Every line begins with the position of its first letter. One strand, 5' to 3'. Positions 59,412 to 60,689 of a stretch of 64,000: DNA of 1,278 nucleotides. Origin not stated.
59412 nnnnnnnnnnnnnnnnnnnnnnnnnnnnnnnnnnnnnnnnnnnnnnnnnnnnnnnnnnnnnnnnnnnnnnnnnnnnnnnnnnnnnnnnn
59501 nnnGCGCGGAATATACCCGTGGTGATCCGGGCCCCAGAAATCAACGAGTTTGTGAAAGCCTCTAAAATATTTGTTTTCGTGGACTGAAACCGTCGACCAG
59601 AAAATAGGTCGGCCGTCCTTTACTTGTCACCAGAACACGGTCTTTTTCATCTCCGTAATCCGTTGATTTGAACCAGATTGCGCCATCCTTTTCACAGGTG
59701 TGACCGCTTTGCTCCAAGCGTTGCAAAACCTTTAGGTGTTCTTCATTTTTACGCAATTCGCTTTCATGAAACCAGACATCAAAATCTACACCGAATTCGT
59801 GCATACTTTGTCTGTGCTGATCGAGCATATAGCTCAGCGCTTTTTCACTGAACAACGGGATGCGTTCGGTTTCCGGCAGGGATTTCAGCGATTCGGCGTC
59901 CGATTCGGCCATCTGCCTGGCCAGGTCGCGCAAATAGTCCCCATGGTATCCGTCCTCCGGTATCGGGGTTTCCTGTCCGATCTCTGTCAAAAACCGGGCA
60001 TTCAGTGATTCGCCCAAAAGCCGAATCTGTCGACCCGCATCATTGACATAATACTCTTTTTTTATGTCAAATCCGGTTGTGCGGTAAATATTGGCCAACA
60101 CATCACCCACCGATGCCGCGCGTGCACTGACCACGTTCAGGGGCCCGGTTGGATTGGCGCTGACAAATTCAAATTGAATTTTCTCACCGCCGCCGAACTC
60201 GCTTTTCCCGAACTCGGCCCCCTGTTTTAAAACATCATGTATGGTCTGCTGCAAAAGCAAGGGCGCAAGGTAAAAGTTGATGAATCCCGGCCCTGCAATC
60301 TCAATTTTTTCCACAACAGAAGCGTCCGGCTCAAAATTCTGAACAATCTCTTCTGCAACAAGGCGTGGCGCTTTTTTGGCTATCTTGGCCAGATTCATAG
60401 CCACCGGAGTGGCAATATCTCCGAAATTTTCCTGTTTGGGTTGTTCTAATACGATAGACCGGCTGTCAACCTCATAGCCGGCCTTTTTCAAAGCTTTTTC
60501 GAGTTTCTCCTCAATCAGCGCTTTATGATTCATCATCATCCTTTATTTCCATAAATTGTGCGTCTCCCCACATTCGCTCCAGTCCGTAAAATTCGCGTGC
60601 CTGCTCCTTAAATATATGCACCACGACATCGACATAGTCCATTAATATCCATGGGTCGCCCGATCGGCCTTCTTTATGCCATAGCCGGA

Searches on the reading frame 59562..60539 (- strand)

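Call 12: search_protein_families(library=pfam, proteins=[window:59562-60539:-], max_evalue=0.001)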
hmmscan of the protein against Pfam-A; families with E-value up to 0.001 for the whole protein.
window:59562-60539:- (325 aa): 2 families
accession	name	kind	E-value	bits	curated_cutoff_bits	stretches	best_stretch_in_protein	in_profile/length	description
PF03485.21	Arg_tRNA_synt_N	-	2.4e-27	95.8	21.5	1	9-91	3-85/85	Arginyl tRNA synthetase N terminal domain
PF00750.26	tRNA-synt_1d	-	2.1e-09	37.3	23.3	1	100-313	2-215/349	tRNA synthetases class I (R), catalytic domain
